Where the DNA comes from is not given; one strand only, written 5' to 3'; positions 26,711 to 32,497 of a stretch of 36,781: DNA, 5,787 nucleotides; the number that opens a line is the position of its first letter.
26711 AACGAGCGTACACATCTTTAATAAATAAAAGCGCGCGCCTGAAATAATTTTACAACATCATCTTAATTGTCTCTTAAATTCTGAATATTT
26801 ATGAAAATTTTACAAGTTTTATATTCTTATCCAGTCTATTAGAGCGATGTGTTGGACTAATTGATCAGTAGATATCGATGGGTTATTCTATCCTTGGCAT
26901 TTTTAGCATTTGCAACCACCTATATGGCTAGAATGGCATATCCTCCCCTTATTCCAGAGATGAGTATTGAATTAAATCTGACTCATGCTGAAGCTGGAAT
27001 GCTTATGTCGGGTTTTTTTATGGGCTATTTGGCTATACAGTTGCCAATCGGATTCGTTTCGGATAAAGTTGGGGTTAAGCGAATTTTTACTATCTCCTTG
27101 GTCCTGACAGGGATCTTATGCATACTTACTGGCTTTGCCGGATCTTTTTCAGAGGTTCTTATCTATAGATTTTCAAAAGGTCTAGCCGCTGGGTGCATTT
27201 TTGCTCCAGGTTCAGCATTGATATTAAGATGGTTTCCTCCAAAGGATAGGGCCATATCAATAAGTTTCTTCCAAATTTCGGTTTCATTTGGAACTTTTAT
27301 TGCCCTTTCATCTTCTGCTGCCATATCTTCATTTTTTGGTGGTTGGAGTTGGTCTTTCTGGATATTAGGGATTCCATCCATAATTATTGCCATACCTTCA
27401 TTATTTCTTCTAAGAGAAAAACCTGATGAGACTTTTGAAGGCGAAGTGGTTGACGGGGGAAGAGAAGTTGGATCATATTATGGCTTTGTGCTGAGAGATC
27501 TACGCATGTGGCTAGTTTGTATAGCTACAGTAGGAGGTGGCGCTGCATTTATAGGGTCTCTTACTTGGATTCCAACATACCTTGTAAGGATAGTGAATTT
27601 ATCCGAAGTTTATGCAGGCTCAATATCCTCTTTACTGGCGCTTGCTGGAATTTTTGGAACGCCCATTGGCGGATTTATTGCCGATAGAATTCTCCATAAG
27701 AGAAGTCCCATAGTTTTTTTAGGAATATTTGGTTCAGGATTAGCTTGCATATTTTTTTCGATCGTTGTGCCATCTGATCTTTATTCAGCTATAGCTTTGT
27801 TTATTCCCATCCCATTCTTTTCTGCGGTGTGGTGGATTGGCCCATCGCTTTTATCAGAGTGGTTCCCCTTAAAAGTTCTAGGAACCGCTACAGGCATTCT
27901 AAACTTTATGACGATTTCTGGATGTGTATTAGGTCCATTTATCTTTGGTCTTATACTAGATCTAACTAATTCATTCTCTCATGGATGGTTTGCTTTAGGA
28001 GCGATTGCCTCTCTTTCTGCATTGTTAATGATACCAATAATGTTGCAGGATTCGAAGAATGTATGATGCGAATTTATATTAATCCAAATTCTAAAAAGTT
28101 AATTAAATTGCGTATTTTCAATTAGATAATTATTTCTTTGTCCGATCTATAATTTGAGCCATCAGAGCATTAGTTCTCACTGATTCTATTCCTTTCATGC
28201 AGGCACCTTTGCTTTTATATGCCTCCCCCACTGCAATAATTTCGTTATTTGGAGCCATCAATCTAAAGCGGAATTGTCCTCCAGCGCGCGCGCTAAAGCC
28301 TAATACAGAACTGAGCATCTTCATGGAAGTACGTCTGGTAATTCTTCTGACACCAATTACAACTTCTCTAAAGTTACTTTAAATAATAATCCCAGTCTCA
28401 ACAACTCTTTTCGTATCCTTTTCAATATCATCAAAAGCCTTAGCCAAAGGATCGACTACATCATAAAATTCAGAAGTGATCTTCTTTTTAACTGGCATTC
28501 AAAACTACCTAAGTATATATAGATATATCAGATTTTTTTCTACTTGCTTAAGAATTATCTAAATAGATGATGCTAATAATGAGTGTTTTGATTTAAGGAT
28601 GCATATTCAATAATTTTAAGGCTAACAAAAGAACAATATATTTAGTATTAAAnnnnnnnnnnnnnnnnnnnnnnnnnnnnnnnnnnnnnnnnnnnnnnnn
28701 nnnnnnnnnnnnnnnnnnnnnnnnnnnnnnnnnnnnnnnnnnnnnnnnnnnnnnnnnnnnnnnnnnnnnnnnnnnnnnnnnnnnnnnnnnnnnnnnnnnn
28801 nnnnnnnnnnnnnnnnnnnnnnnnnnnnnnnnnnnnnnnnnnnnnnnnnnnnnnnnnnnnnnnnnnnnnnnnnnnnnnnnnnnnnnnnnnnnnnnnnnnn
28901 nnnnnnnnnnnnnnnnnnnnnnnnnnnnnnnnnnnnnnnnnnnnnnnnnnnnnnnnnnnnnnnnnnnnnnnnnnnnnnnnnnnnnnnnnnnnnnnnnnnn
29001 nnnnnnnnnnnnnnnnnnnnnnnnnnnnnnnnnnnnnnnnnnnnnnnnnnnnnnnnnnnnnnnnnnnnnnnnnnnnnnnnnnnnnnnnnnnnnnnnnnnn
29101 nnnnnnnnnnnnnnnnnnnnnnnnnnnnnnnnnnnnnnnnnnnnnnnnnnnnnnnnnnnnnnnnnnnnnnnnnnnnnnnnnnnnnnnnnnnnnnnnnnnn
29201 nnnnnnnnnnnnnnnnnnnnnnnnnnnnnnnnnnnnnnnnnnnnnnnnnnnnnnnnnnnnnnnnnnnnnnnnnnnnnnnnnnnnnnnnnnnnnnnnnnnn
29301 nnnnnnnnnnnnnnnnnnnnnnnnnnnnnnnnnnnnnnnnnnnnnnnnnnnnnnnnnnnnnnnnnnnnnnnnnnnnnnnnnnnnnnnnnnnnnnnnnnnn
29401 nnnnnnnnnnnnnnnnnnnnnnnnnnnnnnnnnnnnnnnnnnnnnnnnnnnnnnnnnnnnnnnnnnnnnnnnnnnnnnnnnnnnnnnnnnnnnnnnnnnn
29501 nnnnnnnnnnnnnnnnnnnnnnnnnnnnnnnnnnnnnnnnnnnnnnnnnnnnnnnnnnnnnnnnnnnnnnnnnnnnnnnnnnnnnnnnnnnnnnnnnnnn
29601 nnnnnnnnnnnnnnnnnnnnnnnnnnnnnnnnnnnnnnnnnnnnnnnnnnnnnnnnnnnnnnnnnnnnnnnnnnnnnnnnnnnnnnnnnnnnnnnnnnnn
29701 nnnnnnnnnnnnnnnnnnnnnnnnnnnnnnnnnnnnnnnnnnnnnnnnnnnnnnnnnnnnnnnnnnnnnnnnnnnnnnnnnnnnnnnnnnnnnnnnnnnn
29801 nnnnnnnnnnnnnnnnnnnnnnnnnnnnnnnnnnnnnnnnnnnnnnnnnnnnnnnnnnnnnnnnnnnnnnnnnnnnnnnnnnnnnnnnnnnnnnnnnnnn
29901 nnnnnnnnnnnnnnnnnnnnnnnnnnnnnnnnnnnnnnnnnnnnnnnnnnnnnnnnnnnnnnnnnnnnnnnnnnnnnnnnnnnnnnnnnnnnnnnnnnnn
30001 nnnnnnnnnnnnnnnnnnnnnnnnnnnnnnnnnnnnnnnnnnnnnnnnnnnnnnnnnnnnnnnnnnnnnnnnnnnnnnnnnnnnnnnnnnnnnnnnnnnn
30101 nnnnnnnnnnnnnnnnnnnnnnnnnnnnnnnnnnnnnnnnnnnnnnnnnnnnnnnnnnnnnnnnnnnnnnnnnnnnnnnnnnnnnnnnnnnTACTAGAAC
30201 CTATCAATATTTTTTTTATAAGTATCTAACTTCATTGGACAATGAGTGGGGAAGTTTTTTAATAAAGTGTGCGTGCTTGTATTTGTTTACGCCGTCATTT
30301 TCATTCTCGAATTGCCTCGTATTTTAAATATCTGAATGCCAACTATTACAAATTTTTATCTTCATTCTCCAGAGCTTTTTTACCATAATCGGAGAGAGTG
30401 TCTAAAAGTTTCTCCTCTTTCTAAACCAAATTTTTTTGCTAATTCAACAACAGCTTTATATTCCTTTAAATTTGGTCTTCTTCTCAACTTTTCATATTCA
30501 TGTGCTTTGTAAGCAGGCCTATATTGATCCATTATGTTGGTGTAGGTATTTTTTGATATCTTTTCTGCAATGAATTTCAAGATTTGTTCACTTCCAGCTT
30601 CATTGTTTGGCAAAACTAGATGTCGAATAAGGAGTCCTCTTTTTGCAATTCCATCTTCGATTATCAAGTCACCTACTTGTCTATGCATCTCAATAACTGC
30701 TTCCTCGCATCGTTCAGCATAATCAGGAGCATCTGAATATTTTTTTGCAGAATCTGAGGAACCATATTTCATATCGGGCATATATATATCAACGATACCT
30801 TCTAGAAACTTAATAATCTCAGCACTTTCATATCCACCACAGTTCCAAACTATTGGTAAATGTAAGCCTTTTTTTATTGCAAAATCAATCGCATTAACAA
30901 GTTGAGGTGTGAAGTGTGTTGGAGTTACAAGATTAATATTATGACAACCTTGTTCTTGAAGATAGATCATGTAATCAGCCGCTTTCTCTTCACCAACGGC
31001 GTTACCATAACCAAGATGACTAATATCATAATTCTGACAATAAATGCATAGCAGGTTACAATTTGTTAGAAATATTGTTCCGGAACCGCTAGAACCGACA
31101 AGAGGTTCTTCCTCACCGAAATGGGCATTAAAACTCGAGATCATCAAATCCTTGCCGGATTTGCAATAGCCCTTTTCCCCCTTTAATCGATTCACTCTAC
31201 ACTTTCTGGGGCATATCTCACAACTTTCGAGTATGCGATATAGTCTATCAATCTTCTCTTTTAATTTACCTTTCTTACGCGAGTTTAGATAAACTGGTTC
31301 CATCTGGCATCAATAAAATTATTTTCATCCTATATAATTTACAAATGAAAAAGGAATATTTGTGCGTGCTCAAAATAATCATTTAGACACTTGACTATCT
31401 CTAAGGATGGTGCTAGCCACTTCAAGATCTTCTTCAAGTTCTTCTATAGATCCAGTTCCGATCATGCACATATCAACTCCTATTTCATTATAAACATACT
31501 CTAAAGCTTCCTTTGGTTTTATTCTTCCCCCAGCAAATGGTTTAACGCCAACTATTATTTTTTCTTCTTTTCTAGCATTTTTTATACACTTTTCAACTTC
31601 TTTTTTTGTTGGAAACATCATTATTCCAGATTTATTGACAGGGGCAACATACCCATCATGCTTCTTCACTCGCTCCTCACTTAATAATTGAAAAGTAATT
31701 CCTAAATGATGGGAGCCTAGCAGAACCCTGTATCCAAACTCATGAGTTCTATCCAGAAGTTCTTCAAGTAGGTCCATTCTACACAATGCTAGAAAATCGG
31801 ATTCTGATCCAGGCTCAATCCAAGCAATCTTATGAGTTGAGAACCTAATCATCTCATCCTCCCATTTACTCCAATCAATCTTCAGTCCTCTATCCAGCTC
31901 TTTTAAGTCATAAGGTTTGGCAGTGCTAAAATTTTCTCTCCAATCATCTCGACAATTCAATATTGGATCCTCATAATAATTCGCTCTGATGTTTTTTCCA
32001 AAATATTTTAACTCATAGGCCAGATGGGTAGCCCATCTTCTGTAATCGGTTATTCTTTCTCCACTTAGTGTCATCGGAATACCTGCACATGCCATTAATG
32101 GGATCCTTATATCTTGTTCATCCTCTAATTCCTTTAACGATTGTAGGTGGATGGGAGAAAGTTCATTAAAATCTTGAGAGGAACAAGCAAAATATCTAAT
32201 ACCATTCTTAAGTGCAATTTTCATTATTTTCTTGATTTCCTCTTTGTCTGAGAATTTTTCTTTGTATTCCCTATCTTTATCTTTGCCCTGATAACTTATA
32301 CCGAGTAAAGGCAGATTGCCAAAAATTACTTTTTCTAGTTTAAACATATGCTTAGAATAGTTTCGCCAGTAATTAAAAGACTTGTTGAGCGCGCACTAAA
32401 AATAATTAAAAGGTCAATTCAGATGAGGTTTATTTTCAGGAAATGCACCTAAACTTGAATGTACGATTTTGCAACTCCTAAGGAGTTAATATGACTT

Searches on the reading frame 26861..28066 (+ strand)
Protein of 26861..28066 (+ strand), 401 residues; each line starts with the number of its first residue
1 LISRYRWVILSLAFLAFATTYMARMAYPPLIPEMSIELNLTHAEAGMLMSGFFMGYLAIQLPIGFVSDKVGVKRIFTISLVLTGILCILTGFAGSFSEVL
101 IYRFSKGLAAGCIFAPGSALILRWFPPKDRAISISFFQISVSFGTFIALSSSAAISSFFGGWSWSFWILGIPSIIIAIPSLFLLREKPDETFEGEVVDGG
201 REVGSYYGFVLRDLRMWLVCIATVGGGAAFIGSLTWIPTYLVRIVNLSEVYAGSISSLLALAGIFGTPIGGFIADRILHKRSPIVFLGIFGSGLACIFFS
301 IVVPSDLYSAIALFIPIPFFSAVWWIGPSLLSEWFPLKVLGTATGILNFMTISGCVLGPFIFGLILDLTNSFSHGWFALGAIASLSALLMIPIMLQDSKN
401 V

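Call 61: search_protein_families(library=pfam, proteins=[window:26861-28066:+], max_evalue=0.001)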
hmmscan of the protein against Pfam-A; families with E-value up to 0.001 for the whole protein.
window:26861-28066:+ (401 aa): 3 families
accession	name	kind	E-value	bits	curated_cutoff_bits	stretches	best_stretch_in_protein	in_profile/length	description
PF07690.21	MFS_1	-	5.6e-56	190.4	33.4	2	14-319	2-306/347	Major Facilitator Superfamily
PF06779.20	MFS_4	-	1.7e-11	44.5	26.3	1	22-389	7-362/364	Uncharacterised MFS-type transporter YbfB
PF00083.30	Sugar_tr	-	8.8e-10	38.5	22.3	1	41-183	44-191/452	Sugar (and other) transporter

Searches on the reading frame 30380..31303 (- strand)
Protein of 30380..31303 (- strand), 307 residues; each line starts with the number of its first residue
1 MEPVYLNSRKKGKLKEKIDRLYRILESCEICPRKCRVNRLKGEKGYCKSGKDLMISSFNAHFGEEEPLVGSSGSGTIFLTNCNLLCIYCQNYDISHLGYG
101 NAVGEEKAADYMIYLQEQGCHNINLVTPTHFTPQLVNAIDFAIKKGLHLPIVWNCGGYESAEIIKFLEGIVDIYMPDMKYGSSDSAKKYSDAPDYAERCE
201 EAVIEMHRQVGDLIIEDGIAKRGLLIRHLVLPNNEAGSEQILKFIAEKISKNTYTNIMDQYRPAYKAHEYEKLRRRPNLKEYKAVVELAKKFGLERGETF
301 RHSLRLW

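Call 62: search_protein_families(library=pfam, proteins=[window:30380-31303:-], max_evalue=0.001)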
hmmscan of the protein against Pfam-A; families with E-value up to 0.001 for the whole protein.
window:30380-31303:- (307 aa): 2 families
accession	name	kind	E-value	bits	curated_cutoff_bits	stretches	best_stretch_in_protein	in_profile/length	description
PF04055.27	Radical_SAM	-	3.5e-09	37.5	29.5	1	77-207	2-129/166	Radical SAM superfamily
PF13353.11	Fer4_12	-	0.00096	19.9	22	0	76-165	9-99/137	4Fe-4S single cluster domain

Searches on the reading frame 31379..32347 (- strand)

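Call 62: search_protein_families(library=pfam, proteins=[window:31379-32347:-], max_evalue=0.001)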
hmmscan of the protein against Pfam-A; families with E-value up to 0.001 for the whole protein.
window:31379-32347:- (322 aa): 0 families

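Call 91: search_protein_families(library=pfam, proteins=[window:31379-32347:-], max_evalue=0.01)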
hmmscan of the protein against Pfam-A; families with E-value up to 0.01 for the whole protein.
window:31379-32347:- (322 aa): 1 family
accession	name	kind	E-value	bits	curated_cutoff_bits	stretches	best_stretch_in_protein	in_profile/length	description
PF00248.27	Aldo_ket_red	-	0.0046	16.5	24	0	281-321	244-284/291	Aldo/keto reductase family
